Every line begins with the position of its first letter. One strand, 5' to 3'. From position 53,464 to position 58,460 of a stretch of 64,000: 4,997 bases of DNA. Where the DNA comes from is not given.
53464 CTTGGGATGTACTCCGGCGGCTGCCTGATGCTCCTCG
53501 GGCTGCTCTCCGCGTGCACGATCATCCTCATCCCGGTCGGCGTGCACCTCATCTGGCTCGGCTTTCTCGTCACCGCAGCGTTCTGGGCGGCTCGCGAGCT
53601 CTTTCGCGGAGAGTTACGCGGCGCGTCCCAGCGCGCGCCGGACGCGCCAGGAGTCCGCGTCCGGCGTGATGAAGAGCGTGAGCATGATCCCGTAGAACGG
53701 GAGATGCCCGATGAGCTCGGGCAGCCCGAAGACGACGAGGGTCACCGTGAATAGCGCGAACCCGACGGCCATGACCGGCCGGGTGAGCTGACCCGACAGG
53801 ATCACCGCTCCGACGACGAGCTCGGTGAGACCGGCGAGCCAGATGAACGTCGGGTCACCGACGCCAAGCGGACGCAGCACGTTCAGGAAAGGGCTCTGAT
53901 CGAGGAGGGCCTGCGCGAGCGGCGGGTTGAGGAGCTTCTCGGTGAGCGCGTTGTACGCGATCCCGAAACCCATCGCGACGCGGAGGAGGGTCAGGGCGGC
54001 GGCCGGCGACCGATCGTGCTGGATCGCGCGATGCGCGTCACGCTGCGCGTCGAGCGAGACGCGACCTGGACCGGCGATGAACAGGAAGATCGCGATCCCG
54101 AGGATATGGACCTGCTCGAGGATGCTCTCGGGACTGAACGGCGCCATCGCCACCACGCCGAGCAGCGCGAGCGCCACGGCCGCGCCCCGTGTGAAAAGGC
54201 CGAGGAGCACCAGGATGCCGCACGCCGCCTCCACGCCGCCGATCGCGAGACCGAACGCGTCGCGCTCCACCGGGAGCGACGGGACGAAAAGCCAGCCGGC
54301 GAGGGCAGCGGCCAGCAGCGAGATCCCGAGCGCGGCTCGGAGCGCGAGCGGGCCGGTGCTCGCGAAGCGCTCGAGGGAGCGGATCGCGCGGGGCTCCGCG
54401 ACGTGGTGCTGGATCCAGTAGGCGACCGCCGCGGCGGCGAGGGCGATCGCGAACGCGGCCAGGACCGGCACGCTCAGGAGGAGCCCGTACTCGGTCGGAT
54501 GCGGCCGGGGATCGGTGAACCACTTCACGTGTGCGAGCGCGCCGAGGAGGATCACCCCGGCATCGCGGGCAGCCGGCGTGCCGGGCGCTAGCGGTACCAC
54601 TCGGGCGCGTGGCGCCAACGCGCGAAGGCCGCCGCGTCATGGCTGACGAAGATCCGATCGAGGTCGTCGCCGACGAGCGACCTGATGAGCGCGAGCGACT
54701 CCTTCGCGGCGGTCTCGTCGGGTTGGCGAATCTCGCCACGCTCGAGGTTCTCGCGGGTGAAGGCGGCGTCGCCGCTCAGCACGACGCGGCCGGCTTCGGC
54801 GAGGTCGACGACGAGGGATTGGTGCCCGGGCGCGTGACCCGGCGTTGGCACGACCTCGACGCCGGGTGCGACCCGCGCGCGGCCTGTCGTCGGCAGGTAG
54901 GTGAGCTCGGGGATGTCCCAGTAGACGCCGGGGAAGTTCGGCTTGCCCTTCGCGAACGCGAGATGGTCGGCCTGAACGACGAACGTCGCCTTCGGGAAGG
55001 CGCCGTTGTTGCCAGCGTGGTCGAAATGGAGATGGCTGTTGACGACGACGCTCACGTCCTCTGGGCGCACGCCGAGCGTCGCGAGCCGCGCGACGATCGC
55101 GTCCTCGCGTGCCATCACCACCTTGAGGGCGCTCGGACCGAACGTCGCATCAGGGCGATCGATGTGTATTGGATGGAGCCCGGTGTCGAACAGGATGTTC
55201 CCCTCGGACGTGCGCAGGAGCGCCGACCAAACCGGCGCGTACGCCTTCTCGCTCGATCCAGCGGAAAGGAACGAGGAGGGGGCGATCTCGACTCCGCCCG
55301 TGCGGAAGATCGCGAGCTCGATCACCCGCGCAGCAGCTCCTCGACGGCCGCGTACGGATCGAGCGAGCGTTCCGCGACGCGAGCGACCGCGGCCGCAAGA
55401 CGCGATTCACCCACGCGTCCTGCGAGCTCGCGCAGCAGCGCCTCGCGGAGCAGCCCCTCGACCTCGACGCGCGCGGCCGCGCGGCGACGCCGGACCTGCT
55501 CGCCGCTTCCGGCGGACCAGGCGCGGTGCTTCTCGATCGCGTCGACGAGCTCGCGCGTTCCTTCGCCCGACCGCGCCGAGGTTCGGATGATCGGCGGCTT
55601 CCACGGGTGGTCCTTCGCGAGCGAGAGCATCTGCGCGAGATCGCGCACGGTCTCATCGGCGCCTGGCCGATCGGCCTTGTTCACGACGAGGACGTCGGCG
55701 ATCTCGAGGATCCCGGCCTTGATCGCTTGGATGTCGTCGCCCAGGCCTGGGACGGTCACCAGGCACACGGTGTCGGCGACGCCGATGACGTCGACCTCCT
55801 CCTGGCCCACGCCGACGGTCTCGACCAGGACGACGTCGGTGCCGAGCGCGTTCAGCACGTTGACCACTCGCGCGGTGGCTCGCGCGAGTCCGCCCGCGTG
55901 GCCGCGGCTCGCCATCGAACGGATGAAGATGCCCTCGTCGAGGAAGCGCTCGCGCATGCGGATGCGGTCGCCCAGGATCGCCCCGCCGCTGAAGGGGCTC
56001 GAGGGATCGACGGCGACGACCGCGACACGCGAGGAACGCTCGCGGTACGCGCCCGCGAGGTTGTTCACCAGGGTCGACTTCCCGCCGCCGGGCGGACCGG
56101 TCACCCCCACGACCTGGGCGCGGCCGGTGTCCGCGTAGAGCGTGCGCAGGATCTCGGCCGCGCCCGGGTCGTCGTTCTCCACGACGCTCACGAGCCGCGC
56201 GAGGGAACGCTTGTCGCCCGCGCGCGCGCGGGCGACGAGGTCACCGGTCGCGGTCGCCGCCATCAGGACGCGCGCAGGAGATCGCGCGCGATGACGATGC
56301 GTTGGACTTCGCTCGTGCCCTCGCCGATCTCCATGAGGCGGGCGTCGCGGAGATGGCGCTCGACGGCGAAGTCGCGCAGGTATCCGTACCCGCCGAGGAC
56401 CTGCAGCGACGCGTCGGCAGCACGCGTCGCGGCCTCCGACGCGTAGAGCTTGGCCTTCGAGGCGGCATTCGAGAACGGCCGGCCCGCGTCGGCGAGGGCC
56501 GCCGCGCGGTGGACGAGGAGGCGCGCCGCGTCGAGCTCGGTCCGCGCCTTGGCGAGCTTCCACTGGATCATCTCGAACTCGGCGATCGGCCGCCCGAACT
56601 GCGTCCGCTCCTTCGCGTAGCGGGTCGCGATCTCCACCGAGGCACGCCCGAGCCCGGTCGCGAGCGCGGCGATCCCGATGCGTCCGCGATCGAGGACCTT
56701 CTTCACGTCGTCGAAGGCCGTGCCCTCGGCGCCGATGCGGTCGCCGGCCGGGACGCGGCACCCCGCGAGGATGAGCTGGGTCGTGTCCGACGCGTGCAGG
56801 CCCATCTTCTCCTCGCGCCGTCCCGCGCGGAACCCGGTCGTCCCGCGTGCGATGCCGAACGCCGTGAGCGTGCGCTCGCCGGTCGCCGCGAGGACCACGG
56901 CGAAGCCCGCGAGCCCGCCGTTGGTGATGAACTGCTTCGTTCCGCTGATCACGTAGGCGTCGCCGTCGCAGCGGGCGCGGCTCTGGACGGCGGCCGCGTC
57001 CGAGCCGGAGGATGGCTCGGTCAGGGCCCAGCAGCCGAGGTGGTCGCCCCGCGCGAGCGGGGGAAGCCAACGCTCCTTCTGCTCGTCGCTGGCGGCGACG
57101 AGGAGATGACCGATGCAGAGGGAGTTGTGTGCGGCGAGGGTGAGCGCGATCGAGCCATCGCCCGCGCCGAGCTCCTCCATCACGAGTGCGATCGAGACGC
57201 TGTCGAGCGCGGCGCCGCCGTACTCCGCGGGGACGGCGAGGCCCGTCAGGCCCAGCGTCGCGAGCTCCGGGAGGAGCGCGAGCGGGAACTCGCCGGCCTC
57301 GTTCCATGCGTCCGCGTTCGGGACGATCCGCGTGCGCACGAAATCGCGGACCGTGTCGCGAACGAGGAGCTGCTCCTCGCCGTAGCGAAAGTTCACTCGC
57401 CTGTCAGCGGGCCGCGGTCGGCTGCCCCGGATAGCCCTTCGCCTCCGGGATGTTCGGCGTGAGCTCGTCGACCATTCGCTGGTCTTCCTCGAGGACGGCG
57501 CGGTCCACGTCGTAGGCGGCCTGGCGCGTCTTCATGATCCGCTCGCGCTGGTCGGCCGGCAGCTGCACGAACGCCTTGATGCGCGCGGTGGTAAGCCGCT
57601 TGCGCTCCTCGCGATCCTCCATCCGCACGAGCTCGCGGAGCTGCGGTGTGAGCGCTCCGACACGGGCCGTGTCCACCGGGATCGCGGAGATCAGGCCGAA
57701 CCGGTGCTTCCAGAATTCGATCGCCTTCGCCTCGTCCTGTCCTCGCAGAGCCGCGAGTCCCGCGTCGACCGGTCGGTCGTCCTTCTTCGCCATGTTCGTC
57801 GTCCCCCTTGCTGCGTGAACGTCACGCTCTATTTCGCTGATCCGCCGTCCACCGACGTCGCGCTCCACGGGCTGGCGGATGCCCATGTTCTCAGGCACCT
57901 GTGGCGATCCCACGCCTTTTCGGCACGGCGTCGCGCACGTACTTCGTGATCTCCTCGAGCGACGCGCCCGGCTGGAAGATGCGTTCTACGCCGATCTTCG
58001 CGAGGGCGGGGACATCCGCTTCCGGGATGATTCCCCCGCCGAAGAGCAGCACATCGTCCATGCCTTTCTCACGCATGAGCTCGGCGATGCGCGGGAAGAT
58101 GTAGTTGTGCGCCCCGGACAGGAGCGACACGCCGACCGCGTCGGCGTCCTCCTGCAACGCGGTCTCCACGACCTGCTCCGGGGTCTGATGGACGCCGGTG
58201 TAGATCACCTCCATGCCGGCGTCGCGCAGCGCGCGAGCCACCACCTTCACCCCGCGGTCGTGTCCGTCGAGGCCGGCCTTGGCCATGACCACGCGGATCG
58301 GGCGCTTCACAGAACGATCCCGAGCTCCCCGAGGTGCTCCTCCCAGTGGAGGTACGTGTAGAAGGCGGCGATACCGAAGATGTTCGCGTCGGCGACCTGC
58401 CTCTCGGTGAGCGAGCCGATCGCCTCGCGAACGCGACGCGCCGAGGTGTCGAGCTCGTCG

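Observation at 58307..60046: Four ClbS/DfsB (DUF1706) domains fused in one protein, inside an acyl-CoA mutase operon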

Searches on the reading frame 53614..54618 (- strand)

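Call 18: search_protein_families(library=ncbifam, proteins=[window:53614-54618:-], max_evalue=0.001)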
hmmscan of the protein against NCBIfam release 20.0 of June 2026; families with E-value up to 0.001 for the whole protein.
window:53614-54618:- (334 aa): 0 families

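Call 52: search_protein_families(library=pfam, proteins=[window:53614-54618:-], max_evalue=0.0001)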
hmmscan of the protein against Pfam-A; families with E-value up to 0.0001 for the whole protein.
window:53614-54618:- (334 aa): 1 family
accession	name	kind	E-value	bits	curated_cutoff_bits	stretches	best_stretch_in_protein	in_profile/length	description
PF07681.17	DoxX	-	1.2e-05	26.3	23.6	0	209-296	2-81/85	DoxX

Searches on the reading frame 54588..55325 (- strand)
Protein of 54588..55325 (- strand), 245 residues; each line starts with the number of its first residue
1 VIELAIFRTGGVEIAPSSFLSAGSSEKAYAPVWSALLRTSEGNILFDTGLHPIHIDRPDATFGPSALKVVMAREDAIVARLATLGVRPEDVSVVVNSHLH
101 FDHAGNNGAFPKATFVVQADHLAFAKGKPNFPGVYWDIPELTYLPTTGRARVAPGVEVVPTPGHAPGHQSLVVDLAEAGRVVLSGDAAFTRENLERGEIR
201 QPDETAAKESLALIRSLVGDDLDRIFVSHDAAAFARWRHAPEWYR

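Call 18: search_protein_families(library=ncbifam, proteins=[window:54588-55325:-], max_evalue=0.001)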
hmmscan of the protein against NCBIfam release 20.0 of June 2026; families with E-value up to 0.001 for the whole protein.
window:54588-55325:- (245 aa): 22 families
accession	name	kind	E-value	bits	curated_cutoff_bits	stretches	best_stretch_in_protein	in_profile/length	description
NF045699.1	AHLLactAiiA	equivalog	4.8e-45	153.7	375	1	6-243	7-250/251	quorum-quenching N-acyl homoserine lactonase AiiA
NF047925.1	pyridox_lacton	equivalog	2.6e-35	122.5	325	2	23-128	26-126/268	4-pyridoxolactonase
NF045700.1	AHLLactAttM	equivalog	1.2e-31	110.2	390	2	2-126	2-129/257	AttM family quorum-quenching N-acyl homoserine lactonase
NF047976.1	lactonase_AhlS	equivalog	3.2e-22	78.9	475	2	28-123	39-136/276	AhlS family quorum-quenching N-acyl homoserine lactonase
NF047979.1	lactonase_AidB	equivalog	1.6e-11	44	360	2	79-124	82-132/271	AidB family quorum-quenching N-acyl homoserine lactonase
NF033105.1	bla_subclass_B3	equivalog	1.4e-10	40.9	240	1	74-114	45-85/257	subclass B3 metallo-beta-lactamase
NF040874.1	blaPJM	exception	2.7e-08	33.7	630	1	76-172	82-190/301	PJM family subclass B3 metallo-beta-lactamase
NF047919.1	lactonase_YtnP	equivalog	7.2e-08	32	425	1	35-176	50-199/274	YtnP family quorum-quenching lactonase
NF000439.2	blaAIM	exception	3.8e-07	30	675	1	76-115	82-121/303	AIM family subclass B3 metallo-beta-lactamase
NF000440.2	blaTHIN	exception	2.7e-06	26.7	700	1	76-113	86-123/316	THIN family subclass B3 metallo-beta-lactamase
NF040644.1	blaPAM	exception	1.1e-05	24.7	615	1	75-117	80-122/287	PAM family subclass B3 metallo-beta-lactamase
NF000469.2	CAR_gen_B3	exception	1.5e-05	24.2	500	1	74-126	96-151/311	CAR family subclass B3 metallo-beta-lactamase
NF012229.1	bla_class_B_core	domain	2.7e-05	24.4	100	0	76-170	40-135/139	metallo-beta-lactamase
NF000427.2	blaCAU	exception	4.4e-05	22.9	500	1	75-106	50-81/262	CAU/MBL1b family subclass B3 metallo-beta-lactamase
NF000438.2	blaPOM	exception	6.5e-05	22.2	610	1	74-115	79-120/286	POM family subclass B3 metallo-beta-lactamase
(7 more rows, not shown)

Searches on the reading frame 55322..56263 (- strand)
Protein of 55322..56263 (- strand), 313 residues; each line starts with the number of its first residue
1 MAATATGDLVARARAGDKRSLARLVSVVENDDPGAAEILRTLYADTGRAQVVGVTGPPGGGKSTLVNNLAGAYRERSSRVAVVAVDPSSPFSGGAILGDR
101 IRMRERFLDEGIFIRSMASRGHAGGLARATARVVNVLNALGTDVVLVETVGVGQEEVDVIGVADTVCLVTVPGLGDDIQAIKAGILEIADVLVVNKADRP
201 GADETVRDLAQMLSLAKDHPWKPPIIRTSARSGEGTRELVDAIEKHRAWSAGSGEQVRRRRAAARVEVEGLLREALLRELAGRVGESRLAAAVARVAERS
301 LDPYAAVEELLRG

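Call 18: search_protein_families(library=ncbifam, proteins=[window:55322-56263:-], max_evalue=0.001)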
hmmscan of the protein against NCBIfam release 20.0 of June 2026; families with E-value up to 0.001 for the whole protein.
window:55322-56263:- (313 aa): 19 families
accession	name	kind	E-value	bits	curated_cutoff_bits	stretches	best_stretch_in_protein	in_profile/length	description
TIGR00750.1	lao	equivalog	3.3e-103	344.9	240.75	1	16-311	1-299/300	methylmalonyl Co-A mutase-associated GTPase MeaB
NF006958.0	PRK09435.1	equivalog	5.5e-74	249.1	329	1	6-311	10-325/333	methylmalonyl Co-A mutase-associated GTPase MeaB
NF045497.1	IsobCoAmut_IcmF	equivalog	2.4e-38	131.6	1500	1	11-216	147-358/1076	fused isobutyryl-CoA mutase/GTPase IcmF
TIGR00073.1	hypB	equivalog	7.1e-10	38.7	121.2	1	36-247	18-214/217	hydrogenase nickel incorporation protein HypB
NF000908.1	PRK00089.1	equivalog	5.9e-08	32.3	237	0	147-280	73-200/291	GTPase Era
NF006746.0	PRK09270.1-5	subfamily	4.6e-07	29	250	1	37-86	11-58/210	nucleoside/nucleotide kinase family protein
NF006743.0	PRK09270.1-2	equivalog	6.6e-06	25.3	227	1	39-86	19-63/217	nucleoside/nucleotide kinase family protein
TIGR03594.1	GTPase_EngA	equivalog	1.2e-05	24.6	306.7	0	189-246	288-345/432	ribosome biogenesis GTPase Der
NF040873.1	AztA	equivalog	2.3e-05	24.1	220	1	36-82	5-51/191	zinc ABC transporter ATP-binding protein AztA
NF003661.0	PRK05291.1-3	equivalog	3.1e-05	23.5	380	0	185-302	317-425/448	tRNA uridine-5-carboxymethylaminomethyl(34) synthesis GTPase MnmE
TIGR01166.1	cbiO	subfamily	4e-05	23.2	211.8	1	35-81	4-50/190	cobalt ABC transporter, ATP-binding protein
TIGR00231.1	small_GTP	domain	0.00013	21.8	42.5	0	51-78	5-32/164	GTP-binding protein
TIGR02857.1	CydD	equivalog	0.00024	20.2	435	1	25-82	324-381/529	thiol reductant ABC exporter subunit CydD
NF006744.0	PRK09270.1-3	equivalog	0.00026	20.5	281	1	36-78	11-52/213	nucleoside/nucleotide kinase family protein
NF010068.0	PRK13548.1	equivalog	0.00037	19.7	261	1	36-82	18-64/261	heme ABC transporter ATP-binding protein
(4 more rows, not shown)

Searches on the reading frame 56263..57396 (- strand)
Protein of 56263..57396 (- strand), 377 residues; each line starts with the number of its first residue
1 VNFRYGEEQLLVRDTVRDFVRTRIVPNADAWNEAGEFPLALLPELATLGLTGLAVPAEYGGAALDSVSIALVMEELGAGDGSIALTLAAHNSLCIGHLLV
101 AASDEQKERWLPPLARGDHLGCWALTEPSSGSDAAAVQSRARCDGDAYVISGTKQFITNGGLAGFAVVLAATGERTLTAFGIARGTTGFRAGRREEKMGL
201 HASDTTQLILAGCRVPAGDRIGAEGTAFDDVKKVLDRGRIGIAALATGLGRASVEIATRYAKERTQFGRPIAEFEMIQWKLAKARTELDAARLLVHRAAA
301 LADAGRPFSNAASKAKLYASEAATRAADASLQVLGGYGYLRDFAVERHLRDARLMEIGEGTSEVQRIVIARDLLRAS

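Call 18: search_protein_families(library=ncbifam, proteins=[window:56263-57396:-], max_evalue=0.001)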
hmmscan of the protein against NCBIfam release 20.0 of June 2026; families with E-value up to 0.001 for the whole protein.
window:56263-57396:- (377 aa): 22 families
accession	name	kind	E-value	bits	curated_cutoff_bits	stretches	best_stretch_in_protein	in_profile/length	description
NF042972.1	AcrlCoAredClosAcrC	equivalog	1.1e-110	369.9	640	1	1-374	1-377/378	acryloyl-CoA reductase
NF058590.1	AcCoDHFadEBacil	equivalog_domain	1.2e-82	278.4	600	2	5-303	21-321/586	acyl-CoA dehydrogenase FadE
NF043006.1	CyhCrbnylCoADH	equivalog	5.4e-82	275.8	650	1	6-374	5-376/380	cyclohexane-1-carbonyl-CoA dehydrogenase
NF042439.1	SulpropCoADesulf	equivalog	4.7e-72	242.8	600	1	14-375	2-372/379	3-sulfinopropanoyl-CoA desulfinase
NF045552.1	GlutCoADH_Des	equivalog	5.5e-71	239.8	470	1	1-374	1-380/387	glutaryl-CoA dehydrogenase Acd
NF045652.1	ProlPCPDhRedW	equivalog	1.7e-65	221.3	650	1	12-373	7-373/376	L-prolyl-[peptidyl-carrier protein] dehydrogenase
NF053553.1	prodigi_MBC_PigA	equivalog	9.4e-60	202.7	500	1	1-373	1-379/381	prodigiosin MBC biosynthesis dehydrogenase PigA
NF008997.0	PRK12341.1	equivalog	1.2e-58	199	537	1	1-375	1-378/382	acyl-CoA dehydrogenase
TIGR03207.1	cyc_hxne_CoA_dh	equivalog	4.1e-49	167.3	575.35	1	7-372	3-370/372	cyclohexanecarboxyl-CoA dehydrogenase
NF002885.1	PRK03354.1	equivalog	6.7e-49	166.9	540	1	1-375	1-375/378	crotonobetainyl-CoA dehydrogenase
NF052270.1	Staph_DH_FadE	equivalog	1.4e-48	165.6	600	1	73-373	92-393/400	acyl-CoA dehydrogenase FadE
NF049984.1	Rv1679_FadE16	equivalog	1e-32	113.8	600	1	27-359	15-351/371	Rv1679 family acyl-CoA dehydrogenase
NF007000.1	PRK09463.1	subfamily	9.8e-29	100.2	600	2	27-140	64-178/726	acyl-CoA dehydrogenase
TIGR03203.1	pimD_small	equivalog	1.9e-28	99.7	652.7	1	3-361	2-364/378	pimeloyl-CoA dehydrogenase small subunit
NF009586.0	PRK13026.1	subfamily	3.8e-28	98.3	608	1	24-338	96-432/777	acyl-CoA dehydrogenase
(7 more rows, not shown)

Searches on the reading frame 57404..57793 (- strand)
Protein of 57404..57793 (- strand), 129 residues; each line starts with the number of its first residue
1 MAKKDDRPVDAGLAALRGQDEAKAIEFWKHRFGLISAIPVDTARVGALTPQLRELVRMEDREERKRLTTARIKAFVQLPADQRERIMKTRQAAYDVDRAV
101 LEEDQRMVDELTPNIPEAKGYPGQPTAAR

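Call 18: search_protein_families(library=ncbifam, proteins=[window:57404-57793:-], max_evalue=0.001)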
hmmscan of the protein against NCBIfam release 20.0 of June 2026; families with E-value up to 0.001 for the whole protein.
window:57404-57793:- (129 aa): 0 families

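Call 40: search_protein_families(library=pfam, proteins=[window:57404-57793:-], max_evalue=1)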
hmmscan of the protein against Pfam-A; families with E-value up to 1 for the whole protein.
window:57404-57793:- (129 aa): 2 families
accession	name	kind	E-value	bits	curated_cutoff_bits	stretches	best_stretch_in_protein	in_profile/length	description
PF02649.19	GCHY-1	-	0.075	13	25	1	43-83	16-54/260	Type I GTP cyclohydrolase folE2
PF03641.19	Lysine_decarbox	-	0.19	12.3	27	1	34-79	18-60/131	Possible lysine decarboxylase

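Call 96: search_solved_structures(query=window:57404-57793:-, max_evalue=10)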
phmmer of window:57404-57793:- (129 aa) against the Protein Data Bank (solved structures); distinct sequences matched with E-value up to 10: 1.
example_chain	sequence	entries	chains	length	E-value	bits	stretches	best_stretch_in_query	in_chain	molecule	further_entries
3r23_A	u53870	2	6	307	1.8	12.3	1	70-127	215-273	D-alanine--D-alanine ligase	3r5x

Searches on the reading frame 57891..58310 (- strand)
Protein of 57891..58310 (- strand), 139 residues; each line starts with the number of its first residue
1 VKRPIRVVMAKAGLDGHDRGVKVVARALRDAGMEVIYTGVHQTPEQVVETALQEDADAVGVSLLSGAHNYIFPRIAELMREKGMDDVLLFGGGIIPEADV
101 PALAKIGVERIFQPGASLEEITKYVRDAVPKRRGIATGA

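Call 18: search_protein_families(library=ncbifam, proteins=[window:57891-58310:-], max_evalue=0.001)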
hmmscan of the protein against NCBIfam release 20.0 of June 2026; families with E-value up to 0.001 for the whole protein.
window:57891-58310:- (139 aa): 13 families
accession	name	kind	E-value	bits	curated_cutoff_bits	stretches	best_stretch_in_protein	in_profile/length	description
TIGR00640.1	acid_CoA_mut_C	subfamily_domain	2.4e-47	160.2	57.45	1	4-132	2-130/132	methylmalonyl-CoA mutase C-terminal domain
NF006944.0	PRK09426.1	equivalog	2.9e-33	114.7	876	1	3-129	589-714/721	methylmalonyl-CoA mutase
NF045497.1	IsobCoAmut_IcmF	equivalog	5e-22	77.6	1500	1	4-115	2-115/1076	fused isobutyryl-CoA mutase/GTPase IcmF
NF002612.0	PRK02261.1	equivalog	2.4e-16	59.6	110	1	5-132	4-137/148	methylaspartate mutase subunit S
TIGR01501.1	MthylAspMutase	equivalog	5.2e-14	52.2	135.8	1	7-126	4-129/134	methylaspartate mutase subunit S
NF040743.1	ornith_mutase_E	equivalog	4.2e-08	31.6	800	1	2-115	593-712/730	D-ornithine 4,5-aminomutase subunit OraE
TIGR02370.1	pyl_corrinoid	subfamily_domain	1.7e-07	30.8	215.3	1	7-94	87-176/197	methyltransferase cognate corrinoid protein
TIGR02082.1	metH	equivalog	1.9e-07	29.1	1010.85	1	6-95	735-824/1182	methionine synthase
NF040669.1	MtaC2_Meth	equivalog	6.1e-07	29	450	1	6-94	128-217/267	methanol--corrinoid protein MtaC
NF007024.0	PRK09490.1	equivalog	7.5e-07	27.3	1497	1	6-94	753-841/1234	methionine synthase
NF041607.1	dimeth_corrin_MtbC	equivalog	7e-06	25.7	350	1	14-99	92-177/203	dimethylamine corrinoid protein MtbC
NF040655.1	MtaC_Meth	equivalog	1.1e-05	24.7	420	1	7-96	122-211/253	methanol--corrinoid protein MtaC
NF052385.1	Lys_5_6_beta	equivalog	6.2e-05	22.8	280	1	3-132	100-240/241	lysine 5,6-aminomutase subunit beta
